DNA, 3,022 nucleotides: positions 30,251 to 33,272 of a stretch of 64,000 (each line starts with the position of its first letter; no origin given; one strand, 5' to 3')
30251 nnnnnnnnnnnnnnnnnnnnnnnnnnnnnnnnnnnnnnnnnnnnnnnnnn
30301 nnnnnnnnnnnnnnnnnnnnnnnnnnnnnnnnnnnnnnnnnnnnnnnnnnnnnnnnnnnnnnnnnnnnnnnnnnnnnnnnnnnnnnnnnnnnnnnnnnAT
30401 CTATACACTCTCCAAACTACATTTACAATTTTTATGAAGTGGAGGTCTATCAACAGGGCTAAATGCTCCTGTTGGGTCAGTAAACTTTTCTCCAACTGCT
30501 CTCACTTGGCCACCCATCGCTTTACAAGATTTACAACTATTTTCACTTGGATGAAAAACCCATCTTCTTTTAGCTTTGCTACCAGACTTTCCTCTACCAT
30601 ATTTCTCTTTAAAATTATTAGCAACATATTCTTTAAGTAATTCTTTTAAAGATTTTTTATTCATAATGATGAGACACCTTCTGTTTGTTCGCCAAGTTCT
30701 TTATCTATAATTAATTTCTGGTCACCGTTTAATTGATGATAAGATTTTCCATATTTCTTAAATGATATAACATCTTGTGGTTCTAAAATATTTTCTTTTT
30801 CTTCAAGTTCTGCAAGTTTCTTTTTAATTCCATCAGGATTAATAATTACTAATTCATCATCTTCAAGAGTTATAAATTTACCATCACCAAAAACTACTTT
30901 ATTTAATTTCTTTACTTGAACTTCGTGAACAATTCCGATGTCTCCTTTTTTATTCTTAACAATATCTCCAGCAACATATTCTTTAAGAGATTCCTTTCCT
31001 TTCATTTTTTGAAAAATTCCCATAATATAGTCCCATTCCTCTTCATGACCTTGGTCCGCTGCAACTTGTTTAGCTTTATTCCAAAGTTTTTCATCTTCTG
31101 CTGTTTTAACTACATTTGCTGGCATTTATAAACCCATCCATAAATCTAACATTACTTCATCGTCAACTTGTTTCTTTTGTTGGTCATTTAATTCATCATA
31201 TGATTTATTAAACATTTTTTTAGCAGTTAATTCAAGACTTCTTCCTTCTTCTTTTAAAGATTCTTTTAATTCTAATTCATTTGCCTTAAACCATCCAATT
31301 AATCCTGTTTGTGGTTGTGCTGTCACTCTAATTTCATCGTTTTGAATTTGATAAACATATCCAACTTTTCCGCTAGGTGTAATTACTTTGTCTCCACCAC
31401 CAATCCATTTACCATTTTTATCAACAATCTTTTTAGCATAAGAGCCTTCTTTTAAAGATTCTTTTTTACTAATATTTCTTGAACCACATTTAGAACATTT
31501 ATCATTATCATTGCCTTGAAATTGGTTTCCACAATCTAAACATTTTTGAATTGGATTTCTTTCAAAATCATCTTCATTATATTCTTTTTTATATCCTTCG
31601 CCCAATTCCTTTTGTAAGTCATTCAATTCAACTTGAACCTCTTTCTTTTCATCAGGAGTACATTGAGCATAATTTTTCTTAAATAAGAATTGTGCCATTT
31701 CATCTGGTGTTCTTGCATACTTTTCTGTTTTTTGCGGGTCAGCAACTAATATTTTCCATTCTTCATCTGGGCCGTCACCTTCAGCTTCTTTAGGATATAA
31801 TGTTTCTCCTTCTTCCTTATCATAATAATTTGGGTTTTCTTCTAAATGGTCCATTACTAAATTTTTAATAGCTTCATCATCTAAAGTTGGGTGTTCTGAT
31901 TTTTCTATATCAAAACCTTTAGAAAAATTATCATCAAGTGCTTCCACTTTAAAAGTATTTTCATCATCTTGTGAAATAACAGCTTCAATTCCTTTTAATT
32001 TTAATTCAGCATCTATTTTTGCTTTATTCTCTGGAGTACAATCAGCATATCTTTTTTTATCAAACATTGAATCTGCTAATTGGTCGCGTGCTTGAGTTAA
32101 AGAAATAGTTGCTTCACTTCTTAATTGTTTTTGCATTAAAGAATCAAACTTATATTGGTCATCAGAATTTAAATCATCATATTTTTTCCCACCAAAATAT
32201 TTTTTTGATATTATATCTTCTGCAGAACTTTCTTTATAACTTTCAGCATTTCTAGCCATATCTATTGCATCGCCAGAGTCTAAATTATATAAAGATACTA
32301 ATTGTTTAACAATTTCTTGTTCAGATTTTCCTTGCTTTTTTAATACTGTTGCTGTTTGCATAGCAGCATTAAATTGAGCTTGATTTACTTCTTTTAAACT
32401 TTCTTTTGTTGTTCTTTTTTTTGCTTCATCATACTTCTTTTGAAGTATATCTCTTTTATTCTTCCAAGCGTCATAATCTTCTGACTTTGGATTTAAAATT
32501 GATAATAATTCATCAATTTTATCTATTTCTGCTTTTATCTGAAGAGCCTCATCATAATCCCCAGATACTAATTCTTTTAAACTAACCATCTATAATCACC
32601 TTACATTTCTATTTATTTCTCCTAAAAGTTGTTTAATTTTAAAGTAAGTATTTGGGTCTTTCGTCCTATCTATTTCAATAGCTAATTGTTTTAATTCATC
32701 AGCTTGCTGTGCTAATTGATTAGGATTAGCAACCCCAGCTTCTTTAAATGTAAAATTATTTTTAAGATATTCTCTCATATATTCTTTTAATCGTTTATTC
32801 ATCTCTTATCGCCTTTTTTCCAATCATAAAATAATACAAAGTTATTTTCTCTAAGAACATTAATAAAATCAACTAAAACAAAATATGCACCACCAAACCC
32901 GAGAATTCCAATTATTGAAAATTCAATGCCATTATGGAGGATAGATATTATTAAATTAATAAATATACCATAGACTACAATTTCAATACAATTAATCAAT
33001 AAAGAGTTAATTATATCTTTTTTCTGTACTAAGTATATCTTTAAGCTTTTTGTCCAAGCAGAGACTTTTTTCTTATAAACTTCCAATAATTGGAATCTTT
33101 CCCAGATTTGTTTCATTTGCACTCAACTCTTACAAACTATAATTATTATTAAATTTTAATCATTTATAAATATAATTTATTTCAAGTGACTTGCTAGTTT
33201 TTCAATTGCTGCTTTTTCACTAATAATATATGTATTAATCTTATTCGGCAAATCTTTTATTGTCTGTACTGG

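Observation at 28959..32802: Recurrent (E)SLKE peptide at N-termini and internal junctions of five consecutive head-module proteins: candidate protease-cleavage or capsid-targeting signal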

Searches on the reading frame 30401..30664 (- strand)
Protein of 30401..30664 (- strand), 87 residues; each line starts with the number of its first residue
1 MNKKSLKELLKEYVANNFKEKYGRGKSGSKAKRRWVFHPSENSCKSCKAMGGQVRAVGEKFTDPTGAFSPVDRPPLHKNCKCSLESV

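Call 3: search_protein_families(library=pfam, proteins=[window:30401-30664:-], max_evalue=0.1)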
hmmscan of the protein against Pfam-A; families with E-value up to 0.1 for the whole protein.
window:30401-30664:- (87 aa): 1 family
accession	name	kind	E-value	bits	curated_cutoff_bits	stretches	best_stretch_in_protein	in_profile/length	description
PF04233.19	Phage_Mu_F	-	2.1e-05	25.7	29.6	1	28-84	62-111/112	Phage Mu protein F like protein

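Call 4: search_protein_families(library=phrogs, proteins=[window:30401-30664:-], max_evalue=0.01)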
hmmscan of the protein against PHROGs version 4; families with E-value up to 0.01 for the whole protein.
window:30401-30664:- (87 aa): 6 families
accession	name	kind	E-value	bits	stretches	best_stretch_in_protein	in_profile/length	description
phrog_2662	-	head and packaging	1.7e-08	34.5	1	26-85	646-706/717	portal protein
phrog_24918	-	head and packaging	3e-07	31.2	1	34-85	187-239/250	head morphogenesis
phrog_4728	-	head and packaging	8.3e-06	25.8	1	29-85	252-297/591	head morphogenesis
phrog_28652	-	unknown function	0.00017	21.5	1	32-84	250-296/497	-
phrog_3517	-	head and packaging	0.00021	21.7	1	28-85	265-326/371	head morphogenesis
phrog_19443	-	head and packaging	0.0093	15.5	1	28-86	228-283/579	minor head protein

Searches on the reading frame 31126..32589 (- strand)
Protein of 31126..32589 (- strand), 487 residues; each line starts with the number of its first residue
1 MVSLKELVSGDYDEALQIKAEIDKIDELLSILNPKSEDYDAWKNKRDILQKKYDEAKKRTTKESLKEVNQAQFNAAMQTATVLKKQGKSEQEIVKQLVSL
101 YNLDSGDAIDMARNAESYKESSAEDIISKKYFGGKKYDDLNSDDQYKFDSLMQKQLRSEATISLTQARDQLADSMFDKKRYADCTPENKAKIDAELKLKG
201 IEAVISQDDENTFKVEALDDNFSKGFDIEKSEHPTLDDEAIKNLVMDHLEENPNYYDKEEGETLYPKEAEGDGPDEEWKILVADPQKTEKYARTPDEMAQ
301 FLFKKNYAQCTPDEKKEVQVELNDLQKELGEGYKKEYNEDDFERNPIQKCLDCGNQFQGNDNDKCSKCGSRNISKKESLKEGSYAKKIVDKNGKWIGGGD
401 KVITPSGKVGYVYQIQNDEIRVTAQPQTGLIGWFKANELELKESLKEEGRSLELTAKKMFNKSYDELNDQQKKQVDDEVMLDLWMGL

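Call 3: search_protein_families(library=pfam, proteins=[window:31126-32589:-], max_evalue=0.1)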
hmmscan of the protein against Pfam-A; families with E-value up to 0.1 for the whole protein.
window:31126-32589:- (487 aa): 3 families
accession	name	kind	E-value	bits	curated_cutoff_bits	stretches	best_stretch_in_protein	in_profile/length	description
PF14319.11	Zn_Tnp_IS91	-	0.018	15.4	26.3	1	328-374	4-50/90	Transposase zinc-binding domain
PF02699.20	YajC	-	0.085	13.2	28.2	0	399-424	38-63/78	Preprotein translocase subunit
PF23455.1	DUF7129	-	0.096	12.9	30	0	349-371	13-36/45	Domain of unknown function (DUF7129)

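Call 4: search_protein_families(library=phrogs, proteins=[window:31126-32589:-], max_evalue=0.01)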
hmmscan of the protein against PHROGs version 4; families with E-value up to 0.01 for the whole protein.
window:31126-32589:- (487 aa): 0 families

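Call 8: search_dna_similar(query=window:31126-32589:-, collection=phages, mode=protein, max_evalue=0.01, max_rows=30)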
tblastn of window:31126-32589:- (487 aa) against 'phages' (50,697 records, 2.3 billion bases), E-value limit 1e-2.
No match.

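Call 20: find_homologous_proteins(query=window:31126-32589:-, max_evalue=0.001)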
Query window:31126-32589:- (487 aa): 4 proteins with E <= 0.001 among 8000 candidates.
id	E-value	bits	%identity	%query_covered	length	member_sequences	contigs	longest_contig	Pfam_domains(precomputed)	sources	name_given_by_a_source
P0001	0.0e+0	1066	100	100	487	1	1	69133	-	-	-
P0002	4.0e-194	664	65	98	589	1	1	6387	-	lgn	-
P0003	1.8e-17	82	50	21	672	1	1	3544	PF18905.6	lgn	-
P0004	5.2e-8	51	51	15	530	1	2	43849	-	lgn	-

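Call 26: find_encoding_contigs(protein=P0004, flank=10000, max_places=2)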
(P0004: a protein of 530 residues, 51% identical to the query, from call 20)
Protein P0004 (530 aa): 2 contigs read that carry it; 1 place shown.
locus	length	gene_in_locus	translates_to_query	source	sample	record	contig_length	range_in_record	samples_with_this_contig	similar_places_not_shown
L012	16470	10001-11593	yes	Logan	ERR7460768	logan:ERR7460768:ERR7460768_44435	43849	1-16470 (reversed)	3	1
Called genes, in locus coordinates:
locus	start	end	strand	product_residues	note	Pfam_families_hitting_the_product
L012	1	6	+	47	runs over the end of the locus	-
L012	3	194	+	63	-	-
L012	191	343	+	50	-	-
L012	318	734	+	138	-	-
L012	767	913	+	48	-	-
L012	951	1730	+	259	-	-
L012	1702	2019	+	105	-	-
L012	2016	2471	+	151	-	-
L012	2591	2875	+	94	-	-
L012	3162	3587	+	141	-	-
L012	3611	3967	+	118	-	-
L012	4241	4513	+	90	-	-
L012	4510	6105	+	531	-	-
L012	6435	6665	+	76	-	-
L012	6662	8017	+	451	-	-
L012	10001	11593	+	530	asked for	-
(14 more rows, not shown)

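Call 34: search_protein_representatives(protein=window:31126-32589:-)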
Query: 487 residues. Proteins with E-value up to 0.001 (for the whole library): 31; up to 1e-10: 8; up to 1e-30: 1. The best 31 are listed.
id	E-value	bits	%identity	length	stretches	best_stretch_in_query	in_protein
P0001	0.0e+00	1066.3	100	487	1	1-487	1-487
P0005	5.8e-27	111.3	41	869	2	222-483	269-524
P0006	1.7e-21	93.3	51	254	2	379-445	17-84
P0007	1.0e-20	90.7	38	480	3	397-451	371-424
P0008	6.0e-17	78.3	51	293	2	382-456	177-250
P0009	9.7e-17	77.6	64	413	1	376-446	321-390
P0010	3.6e-15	72.4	42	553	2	355-480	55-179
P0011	2.2e-11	59.9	53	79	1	371-441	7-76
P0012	2.2e-10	56.6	47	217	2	385-472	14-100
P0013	1.2e-08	50.9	63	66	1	390-441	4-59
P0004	1.7e-08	50.5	55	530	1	375-449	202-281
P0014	5.2e-08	48.8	49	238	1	371-458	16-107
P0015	6.6e-07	45.2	54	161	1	221-296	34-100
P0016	1.5e-06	44.0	38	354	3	220-288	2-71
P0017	1.9e-06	43.7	43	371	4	448-486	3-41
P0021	3.2e-05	39.6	45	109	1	219-262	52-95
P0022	3.7e-05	39.4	43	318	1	199-258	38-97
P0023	4.5e-05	39.1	42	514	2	1-67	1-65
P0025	9.3e-05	38.1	48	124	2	224-281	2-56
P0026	9.5e-05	38.1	47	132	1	212-260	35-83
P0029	2.1e-04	36.9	44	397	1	212-270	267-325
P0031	4.2e-04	35.9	39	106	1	208-279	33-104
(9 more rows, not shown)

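Call 36: search_protein_families(library=pfam, proteins=[P0003, P0005, P0023, P0010, P0017, P0009], max_evalue=0.01)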
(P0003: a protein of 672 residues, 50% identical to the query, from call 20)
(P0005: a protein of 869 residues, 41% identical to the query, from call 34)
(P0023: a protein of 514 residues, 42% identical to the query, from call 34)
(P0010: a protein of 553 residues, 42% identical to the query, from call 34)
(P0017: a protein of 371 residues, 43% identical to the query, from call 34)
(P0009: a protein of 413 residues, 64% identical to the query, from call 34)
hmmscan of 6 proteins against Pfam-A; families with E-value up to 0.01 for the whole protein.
P0003 (672 aa): 1 family
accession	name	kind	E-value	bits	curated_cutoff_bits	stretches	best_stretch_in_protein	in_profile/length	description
PF18905.5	DUF5661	-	1.3e-11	45.1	27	1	116-159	14-61/65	Protein of unknown function (DUF5661)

P0005 (869 aa): 4 families
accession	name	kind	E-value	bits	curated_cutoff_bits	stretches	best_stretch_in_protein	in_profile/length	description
PF18905.5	DUF5661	-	3.3e-11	43.8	27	1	264-306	15-61/65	Protein of unknown function (DUF5661)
PF03837.19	RecT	-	1.8e-05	24.8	24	0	400-468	80-145/198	RecT family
PF04586.22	Peptidase_S78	-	2.2e-05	25.1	21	1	49-161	46-155/165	Caudovirus prohead serine protease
PF02699.20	YajC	-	0.00079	19.7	28.2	0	370-420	28-75/78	Preprotein translocase subunit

P0023 (514 aa): 1 family
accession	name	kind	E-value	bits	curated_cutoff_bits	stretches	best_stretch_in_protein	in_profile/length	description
PF13618.11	Gluconate_2-dh3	-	0.0062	17.3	23.4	0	258-289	54-85/135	Gluconate 2-dehydrogenase subunit 3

P0010 (553 aa): 0 families

P0017 (371 aa): 3 families
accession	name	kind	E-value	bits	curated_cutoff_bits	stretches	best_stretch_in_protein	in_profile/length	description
PF18905.5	DUF5661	-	6.3e-15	55.7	27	1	155-196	19-64/65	Protein of unknown function (DUF5661)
PF13618.11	Gluconate_2-dh3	-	5.9e-05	23.9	23.4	0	274-310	54-90/135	Gluconate 2-dehydrogenase subunit 3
PF21743.3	PTM_DIR17_Tudor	-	0.0093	16.2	27.2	0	120-145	15-41/48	PTM/DIR17-like, Tudor domain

P0009 (413 aa): 0 families

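Call 52: predict_structure(alignment_id=A2)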
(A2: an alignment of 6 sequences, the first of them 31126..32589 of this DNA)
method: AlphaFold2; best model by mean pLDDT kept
length: 487 residues; sequences in the alignment: 6
mean_pLDDT: 53.3   pTM: 0.21
mean pLDDT of the five models: 53.3, 53.2, 50.6, 50.0, 44.1
residues with pLDDT >= 90: 0; 70-90: 141; 50-70: 93; < 50: 253
segments of 3 or more residues with pLDDT < 50: 1-11, 60-68, 118-122, 154-318, 320-323, 325-350, 359-361, 372-386, 444-450, 484-487
pLDDT, mean of each block of 10 residues (from residue 1): 33 66 82 80 82 67 42 71 78 80 72 58 55 70 65 45 31 35 40 36 28 26 26 34 43 34 29 32 33 36 40 47 45 36 43 50 54 37 44 71 83 78 73 83 48 69 81 73 46
secondary structure, 60 per line:
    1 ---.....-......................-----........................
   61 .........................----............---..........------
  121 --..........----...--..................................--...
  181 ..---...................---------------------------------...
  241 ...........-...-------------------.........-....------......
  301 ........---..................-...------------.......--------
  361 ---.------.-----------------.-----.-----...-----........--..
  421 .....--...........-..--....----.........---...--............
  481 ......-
elements in order: H4-8 H10-31 H37-85 H90-101 H105-114 H123-132 H142-175 H178-182 H186-204 H238-251 H275-283 H285-288 H295-308 H312-329 H346-352 E401-403 E409-416 E419-425 E428-435 H444-447 H452-460 H469-486

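Call 60: find_encoding_contigs(protein=P0002, flank=5000, max_places=1)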
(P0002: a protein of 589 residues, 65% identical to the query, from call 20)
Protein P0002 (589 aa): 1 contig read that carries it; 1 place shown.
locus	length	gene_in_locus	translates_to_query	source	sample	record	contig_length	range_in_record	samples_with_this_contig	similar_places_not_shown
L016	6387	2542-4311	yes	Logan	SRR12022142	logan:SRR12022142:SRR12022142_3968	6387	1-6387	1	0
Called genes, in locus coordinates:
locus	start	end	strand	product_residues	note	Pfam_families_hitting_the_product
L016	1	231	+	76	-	?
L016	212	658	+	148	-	-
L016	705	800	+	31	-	-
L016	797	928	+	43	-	-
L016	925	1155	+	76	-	-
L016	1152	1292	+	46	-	-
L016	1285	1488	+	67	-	-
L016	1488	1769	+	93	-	-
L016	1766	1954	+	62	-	-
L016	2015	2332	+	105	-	-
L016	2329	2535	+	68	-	-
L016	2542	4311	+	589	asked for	-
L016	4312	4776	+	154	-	-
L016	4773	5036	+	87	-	PF04233:Phage_Mu_F (weak)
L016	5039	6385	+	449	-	?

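Call 82: search_protein_families(library=pfam, proteins=[P0015, P0016, P0021, P0025, P0026, P0031, P0022, P0029], max_evalue=0.01)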
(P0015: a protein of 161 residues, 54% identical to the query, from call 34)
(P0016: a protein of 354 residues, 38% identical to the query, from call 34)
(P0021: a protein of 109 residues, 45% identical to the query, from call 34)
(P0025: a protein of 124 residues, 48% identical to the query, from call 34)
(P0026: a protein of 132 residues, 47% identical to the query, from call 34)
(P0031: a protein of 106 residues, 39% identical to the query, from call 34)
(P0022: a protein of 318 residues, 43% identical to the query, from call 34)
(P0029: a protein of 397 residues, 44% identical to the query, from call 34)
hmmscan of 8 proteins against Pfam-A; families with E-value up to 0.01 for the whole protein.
P0015 (161 aa): 1 family
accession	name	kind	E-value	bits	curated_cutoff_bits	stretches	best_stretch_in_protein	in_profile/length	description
PF18905.5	DUF5661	-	0.00043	21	27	1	35-70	20-57/65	Protein of unknown function (DUF5661)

P0016 (354 aa): 1 family
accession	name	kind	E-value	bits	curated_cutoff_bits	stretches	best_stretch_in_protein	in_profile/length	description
PF13618.11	Gluconate_2-dh3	-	0.00089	20.1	23.4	0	304-333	56-85/135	Gluconate 2-dehydrogenase subunit 3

P0021 (109 aa): 1 family
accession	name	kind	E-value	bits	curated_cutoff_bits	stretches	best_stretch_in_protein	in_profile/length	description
PF18905.5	DUF5661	-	4.9e-05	24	27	1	55-91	20-58/65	Protein of unknown function (DUF5661)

P0025 (124 aa): 1 family
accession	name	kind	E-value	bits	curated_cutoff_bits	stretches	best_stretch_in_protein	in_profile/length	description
PF18905.5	DUF5661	-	0.0054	17.5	27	1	17-35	39-57/65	Protein of unknown function (DUF5661)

P0026 (132 aa): 1 family
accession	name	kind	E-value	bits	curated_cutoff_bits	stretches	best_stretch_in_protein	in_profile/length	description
PF18905.5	DUF5661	-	0.0035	18.1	27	1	47-87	22-64/65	Protein of unknown function (DUF5661)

P0031 (106 aa): 1 family
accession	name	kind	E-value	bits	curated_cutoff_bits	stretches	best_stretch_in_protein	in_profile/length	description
PF18905.5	DUF5661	-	0.0064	17.3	27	1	48-82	21-57/65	Protein of unknown function (DUF5661)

P0022 (318 aa): 0 families

P0029 (397 aa): 2 families
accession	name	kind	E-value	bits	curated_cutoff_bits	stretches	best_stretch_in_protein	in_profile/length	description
PF18182.6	mCpol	-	4e-06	27.6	26.4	1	11-112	8-109/114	minimal CRISPR polymerase domain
PF18905.5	DUF5661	-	1.5e-05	25.7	27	1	276-317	19-63/65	Protein of unknown function (DUF5661)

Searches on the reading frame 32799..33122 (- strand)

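Call 3: search_protein_families(library=pfam, proteins=[window:32799-33122:-], max_evalue=0.1)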
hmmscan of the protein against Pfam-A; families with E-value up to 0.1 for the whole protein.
window:32799-33122:- (107 aa): 1 family
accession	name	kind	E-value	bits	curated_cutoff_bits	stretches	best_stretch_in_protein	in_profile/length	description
PF19982.4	DUF6418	-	0.031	14.9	25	1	3-66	12-74/109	Family of unknown function (DUF6418)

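Call 4: search_protein_families(library=phrogs, proteins=[window:32799-33122:-], max_evalue=0.01)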
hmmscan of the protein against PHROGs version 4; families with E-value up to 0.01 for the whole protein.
window:32799-33122:- (107 aa): 0 families
